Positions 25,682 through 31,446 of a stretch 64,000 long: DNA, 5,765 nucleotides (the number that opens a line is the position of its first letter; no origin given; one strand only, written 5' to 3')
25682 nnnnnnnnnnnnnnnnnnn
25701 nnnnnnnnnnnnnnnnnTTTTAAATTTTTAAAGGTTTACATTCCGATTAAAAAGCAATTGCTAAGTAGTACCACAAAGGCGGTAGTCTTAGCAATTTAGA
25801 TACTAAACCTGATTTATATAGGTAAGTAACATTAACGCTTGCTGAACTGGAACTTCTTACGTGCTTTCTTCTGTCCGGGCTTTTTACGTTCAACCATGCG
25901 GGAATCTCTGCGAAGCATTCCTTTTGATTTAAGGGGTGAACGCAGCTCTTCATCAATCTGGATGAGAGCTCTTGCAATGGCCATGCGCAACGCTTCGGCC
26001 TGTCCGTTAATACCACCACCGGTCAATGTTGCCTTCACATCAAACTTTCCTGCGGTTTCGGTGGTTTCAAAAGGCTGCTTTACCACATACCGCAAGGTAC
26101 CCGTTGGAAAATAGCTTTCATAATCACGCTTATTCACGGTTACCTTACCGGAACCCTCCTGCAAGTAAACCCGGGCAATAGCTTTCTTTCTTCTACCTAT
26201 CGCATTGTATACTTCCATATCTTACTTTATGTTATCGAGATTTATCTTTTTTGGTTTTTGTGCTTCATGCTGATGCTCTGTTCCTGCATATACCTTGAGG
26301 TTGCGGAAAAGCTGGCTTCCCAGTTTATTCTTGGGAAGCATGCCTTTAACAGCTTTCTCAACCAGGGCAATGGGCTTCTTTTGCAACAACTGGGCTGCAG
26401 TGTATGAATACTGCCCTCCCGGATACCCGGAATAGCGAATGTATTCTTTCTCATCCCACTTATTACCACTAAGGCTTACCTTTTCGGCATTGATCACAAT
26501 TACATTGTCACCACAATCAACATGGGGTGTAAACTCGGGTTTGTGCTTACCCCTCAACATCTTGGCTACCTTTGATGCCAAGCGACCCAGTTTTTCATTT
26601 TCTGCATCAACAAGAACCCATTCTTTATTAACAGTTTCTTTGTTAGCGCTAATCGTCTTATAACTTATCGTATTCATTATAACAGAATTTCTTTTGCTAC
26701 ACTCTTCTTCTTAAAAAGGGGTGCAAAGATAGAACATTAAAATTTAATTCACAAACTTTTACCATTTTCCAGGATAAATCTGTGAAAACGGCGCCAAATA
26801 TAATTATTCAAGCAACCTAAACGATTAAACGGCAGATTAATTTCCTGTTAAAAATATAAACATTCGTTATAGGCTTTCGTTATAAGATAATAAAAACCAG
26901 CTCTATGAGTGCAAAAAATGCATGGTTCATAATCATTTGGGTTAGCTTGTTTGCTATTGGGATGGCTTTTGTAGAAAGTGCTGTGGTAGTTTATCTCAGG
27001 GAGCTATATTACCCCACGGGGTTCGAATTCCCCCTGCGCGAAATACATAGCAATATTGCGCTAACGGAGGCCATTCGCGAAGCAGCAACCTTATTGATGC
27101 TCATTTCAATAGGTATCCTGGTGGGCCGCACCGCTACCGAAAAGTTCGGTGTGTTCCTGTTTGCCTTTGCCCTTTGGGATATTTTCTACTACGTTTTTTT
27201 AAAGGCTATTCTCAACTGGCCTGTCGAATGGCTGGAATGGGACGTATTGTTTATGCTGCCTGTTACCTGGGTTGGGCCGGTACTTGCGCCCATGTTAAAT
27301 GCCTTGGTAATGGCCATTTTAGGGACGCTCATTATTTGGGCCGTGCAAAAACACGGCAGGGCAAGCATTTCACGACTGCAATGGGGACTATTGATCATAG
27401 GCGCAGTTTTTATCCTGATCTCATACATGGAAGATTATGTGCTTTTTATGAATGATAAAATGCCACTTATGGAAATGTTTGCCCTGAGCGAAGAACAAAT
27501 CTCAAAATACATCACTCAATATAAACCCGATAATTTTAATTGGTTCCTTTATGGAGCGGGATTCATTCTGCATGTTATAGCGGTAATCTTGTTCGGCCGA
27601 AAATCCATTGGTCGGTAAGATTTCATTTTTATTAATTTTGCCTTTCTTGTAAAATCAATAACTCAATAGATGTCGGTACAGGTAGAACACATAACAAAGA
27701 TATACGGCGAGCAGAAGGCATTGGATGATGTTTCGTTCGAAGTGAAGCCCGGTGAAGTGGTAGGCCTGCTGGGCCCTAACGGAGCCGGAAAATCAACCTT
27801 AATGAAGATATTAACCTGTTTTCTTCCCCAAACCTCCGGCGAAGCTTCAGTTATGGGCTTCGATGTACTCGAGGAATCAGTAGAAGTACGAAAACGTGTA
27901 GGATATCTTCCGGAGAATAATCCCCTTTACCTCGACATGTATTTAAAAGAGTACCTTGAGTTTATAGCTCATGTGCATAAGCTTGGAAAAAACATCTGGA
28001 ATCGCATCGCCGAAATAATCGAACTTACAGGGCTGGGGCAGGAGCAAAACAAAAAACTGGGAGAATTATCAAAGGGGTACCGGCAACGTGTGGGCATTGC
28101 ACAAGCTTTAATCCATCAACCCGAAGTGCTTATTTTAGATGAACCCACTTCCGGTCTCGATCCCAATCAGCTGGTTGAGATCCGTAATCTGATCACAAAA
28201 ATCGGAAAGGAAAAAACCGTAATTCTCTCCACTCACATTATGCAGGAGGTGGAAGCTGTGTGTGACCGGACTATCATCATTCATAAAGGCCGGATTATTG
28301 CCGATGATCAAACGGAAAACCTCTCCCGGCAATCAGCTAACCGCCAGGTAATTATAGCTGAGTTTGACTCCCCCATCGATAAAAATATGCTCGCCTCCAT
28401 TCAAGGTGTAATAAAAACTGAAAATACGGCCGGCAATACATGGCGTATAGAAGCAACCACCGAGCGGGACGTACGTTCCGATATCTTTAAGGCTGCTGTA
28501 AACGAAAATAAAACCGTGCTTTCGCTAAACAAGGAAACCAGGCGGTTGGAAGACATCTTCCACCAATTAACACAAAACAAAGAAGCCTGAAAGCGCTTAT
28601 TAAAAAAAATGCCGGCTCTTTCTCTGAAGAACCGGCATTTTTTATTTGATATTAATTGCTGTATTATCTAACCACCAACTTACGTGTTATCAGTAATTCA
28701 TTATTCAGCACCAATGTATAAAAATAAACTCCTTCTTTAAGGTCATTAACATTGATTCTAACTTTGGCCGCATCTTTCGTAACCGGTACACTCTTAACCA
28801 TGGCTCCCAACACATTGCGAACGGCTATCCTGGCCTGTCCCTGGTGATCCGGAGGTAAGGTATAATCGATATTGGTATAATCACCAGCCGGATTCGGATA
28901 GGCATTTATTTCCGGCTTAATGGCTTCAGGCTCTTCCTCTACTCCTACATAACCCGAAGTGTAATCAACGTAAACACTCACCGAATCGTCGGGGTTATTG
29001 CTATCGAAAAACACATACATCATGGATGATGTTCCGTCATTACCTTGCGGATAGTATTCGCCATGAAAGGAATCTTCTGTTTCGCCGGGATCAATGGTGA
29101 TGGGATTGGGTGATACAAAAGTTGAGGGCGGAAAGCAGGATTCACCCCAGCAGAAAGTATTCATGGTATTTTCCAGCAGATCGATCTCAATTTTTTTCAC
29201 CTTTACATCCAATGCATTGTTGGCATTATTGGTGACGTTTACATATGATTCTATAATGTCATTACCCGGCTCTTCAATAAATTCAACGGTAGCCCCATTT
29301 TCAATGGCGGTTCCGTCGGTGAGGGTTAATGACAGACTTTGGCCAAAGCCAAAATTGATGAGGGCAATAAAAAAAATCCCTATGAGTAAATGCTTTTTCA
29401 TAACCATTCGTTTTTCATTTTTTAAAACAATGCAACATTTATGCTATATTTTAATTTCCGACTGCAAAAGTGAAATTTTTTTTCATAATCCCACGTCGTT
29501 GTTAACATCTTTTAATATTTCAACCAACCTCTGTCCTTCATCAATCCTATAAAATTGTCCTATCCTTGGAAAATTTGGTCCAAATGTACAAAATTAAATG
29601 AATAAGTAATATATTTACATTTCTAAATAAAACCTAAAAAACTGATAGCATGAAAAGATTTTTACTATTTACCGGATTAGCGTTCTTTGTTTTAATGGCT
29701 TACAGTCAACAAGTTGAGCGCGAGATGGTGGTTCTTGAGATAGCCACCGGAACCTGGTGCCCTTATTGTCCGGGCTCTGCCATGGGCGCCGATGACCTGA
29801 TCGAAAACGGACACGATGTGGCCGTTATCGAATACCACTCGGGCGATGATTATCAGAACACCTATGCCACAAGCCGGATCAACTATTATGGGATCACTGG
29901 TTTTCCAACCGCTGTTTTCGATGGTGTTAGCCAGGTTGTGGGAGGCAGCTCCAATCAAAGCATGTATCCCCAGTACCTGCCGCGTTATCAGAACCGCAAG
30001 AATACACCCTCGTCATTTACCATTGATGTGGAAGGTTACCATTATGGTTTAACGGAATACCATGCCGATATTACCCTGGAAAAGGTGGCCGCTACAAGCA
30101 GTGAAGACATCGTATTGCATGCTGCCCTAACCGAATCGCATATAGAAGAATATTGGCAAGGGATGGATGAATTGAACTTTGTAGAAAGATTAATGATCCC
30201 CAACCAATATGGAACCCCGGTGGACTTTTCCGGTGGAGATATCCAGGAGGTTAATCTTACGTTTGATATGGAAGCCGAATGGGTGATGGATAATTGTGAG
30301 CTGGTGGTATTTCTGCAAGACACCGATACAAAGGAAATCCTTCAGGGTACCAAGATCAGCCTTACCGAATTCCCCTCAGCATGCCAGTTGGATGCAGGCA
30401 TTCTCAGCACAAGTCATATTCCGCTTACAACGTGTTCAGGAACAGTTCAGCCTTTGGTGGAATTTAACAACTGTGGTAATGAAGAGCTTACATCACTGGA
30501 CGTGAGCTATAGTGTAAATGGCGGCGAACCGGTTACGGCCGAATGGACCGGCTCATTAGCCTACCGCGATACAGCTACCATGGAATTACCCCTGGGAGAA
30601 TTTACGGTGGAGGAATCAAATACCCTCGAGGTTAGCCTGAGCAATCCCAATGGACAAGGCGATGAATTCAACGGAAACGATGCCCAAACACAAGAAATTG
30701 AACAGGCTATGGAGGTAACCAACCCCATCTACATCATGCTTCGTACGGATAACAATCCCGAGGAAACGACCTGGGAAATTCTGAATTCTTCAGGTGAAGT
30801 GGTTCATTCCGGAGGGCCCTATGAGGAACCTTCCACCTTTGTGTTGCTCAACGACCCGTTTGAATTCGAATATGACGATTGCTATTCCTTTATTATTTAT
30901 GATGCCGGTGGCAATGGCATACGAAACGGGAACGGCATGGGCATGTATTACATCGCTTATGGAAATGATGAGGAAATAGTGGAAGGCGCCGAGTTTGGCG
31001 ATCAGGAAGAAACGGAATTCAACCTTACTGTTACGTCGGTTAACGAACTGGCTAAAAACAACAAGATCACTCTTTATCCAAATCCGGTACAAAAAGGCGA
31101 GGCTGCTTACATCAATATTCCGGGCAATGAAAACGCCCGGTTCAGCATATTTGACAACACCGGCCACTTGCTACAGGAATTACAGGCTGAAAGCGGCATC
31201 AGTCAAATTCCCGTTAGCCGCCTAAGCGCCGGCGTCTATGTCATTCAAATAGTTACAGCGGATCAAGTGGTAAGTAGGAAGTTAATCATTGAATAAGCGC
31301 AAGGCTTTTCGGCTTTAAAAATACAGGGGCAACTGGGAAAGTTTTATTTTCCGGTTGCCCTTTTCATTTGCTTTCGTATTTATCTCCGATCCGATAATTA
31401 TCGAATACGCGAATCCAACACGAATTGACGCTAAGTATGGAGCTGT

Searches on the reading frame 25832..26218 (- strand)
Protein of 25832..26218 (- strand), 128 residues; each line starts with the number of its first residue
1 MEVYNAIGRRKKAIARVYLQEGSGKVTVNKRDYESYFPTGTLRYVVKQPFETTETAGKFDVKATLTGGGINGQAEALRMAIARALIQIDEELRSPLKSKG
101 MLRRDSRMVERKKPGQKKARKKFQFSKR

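Call 44: search_protein_families(library=pfam, proteins=[window:25832-26218:-], max_evalue=0.001)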
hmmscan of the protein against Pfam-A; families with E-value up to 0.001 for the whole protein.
window:25832-26218:- (128 aa): 1 family
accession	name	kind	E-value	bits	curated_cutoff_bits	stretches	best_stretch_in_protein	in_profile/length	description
PF00380.25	Ribosomal_S9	-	1.1e-49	168.3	22.5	1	8-128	1-121/121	Ribosomal protein S9/S16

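Call 54: find_encoding_contigs(protein=window:25832-26218:-, flank=10000, max_places=6)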
Protein window:25832-26218:- (128 aa): 1 contig read that carries it; 1 place shown.
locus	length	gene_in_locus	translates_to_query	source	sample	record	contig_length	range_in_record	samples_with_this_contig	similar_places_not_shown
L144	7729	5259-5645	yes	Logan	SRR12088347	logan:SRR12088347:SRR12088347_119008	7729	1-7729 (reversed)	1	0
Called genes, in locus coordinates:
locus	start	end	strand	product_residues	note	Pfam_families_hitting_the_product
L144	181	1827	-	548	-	PF18962:Por_Secre_tail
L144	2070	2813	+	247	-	PF18962:Por_Secre_tail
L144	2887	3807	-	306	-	PF00005:ABC_tran, PF13166:AAA_13 (faint), PF13304:AAA_21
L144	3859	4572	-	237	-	-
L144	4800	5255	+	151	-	PF00572:Ribosomal_L13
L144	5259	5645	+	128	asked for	PF00380:Ribosomal_S9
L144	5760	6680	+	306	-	PF00318:Ribosomal_S2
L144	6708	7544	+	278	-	PF25025:EF-Ts_N (weak), PF00889:EF_TS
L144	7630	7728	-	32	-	?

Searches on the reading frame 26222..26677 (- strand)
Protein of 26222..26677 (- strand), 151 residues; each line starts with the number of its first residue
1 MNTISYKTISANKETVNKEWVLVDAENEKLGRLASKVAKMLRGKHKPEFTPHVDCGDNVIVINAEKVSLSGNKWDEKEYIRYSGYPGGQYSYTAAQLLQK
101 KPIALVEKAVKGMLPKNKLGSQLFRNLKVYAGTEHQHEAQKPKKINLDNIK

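Call 44: search_protein_families(library=pfam, proteins=[window:26222-26677:-], max_evalue=0.001)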
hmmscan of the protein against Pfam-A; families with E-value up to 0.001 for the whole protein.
window:26222-26677:- (151 aa): 1 family
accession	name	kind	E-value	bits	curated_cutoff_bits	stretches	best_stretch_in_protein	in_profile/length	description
PF00572.24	Ribosomal_L13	-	1.3e-48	164.4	23.8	1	18-136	1-119/119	Ribosomal protein L13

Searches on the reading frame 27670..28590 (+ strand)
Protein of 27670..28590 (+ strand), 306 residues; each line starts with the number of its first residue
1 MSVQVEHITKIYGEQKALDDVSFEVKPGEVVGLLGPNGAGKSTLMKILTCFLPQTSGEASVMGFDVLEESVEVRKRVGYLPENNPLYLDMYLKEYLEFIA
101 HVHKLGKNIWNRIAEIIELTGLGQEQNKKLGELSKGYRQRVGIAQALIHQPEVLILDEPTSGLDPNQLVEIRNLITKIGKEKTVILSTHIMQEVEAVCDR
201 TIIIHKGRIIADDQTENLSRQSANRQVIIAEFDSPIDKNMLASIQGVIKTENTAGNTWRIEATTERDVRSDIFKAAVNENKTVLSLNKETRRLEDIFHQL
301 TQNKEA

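Call 16: search_protein_families(library=pfam, proteins=[window:27670-28590:+], max_evalue=0.01)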
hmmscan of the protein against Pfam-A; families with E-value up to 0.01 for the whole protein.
window:27670-28590:+ (306 aa): 11 families
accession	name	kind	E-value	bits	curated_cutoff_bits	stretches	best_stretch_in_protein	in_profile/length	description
PF00005.33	ABC_tran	-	2.2e-32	112.9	25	1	18-161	1-137/137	ABC transporter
PF13304.12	AAA_21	-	1e-12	49.2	27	2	130-191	235-300/304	AAA domain, putative AbiEii toxin, Type IV TA system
PF13166.12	AAA_13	-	1.4e-05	24.5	36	0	35-137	23-119/713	AAA domain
PF02463.25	SMC_N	-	0.00018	21.4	40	0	29-50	25-46/220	RecF/RecN/SMC N terminal domain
PF13732.12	DrrA1-3_C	-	0.00061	20.9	27.4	1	222-300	9-80/81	ATP-binding protein DrrA1-3-like, C-terminal domain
PF13175.12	AAA_15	-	0.00069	19.8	32.1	0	30-68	25-55/374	AAA ATPase domain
PF13555.12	AAA_29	-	0.00076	19.6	27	1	19-55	13-50/61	P-loop containing region of AAA domain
PF25199.1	nSTAND_NTPase5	-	0.0025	18.1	34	0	25-50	38-63/145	Novel STAND NTPase 5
PF13401.12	AAA_22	-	0.0034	18.1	27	0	33-175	10-108/130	AAA domain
PF13514.12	AAA_27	-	0.0059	16.7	22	0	21-50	19-48/206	AAA domain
PF03215.21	Rad17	-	0.0097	16.3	23.8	0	7-51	24-68/186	Rad17 P-loop domain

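Call 55: find_encoding_contigs(protein=window:27670-28590:+, flank=10000, max_places=6)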
Protein window:27670-28590:+ (306 aa): 1 contig read that carries it; 1 place shown.
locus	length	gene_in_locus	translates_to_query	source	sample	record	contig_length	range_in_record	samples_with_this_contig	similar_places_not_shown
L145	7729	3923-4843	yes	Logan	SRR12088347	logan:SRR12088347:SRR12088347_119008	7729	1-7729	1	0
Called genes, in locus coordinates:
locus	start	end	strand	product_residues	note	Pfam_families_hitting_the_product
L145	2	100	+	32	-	?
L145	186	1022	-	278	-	PF25025:EF-Ts_N (weak), PF00889:EF_TS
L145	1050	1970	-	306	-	PF00318:Ribosomal_S2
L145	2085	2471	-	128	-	PF00380:Ribosomal_S9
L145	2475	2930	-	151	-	PF00572:Ribosomal_L13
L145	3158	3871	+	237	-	-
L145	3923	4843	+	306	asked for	PF00005:ABC_tran, PF13166:AAA_13 (faint), PF13304:AAA_21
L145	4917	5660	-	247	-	PF18962:Por_Secre_tail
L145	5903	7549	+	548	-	PF18962:Por_Secre_tail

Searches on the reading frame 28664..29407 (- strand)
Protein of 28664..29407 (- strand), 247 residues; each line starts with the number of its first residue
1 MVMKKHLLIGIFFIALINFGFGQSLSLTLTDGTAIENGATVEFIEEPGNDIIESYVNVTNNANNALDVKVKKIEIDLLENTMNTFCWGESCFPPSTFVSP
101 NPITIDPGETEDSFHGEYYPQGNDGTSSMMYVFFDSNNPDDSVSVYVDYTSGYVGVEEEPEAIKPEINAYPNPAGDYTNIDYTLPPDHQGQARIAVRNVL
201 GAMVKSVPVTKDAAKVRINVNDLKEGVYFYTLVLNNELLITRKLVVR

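Call 16: search_protein_families(library=pfam, proteins=[window:28664-29407:-], max_evalue=0.01)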
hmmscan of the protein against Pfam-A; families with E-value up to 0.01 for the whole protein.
window:28664-29407:- (247 aa): 1 family
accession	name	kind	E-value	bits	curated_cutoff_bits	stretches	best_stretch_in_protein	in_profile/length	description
PF18962.6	Por_Secre_tail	-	1.7e-11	44.7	27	1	170-246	2-75/75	Secretion system C-terminal sorting domain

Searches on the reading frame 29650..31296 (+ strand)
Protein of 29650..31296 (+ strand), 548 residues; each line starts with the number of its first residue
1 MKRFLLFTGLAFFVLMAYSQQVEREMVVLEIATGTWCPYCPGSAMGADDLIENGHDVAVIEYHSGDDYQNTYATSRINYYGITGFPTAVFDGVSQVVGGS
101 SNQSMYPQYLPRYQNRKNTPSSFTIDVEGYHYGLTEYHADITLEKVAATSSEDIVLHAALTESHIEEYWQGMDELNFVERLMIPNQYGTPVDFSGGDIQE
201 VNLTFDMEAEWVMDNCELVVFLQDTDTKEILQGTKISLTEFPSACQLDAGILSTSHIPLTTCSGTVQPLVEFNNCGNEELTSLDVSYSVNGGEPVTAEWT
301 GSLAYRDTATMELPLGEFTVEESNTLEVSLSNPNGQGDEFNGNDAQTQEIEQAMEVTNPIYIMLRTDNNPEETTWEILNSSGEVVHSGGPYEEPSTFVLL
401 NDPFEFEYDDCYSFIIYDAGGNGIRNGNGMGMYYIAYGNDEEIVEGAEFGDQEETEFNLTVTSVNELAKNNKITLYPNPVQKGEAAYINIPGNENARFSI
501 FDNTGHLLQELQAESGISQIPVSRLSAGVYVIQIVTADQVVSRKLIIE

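Call 16: search_protein_families(library=pfam, proteins=[window:29650-31296:+], max_evalue=0.01)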
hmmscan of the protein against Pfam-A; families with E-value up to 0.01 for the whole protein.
window:29650-31296:+ (548 aa): 3 families
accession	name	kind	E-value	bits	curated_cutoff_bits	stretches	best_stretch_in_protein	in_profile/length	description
PF18962.6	Por_Secre_tail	-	1e-11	45.4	27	1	475-547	1-75/75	Secretion system C-terminal sorting domain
PF11551.14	Omp28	-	1.4e-09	38.4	34.9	1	78-237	6-166/171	Outer membrane protein Omp28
PF16967.11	TcfC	-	0.0006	19.8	29.4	1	490-543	7-61/68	E-set like domain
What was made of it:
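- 29650..31296 (+): Omp28-like T9SS-cargo gene. It converges on the left array. Pfam Omp28 and Por_Secre_tail (call 16).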
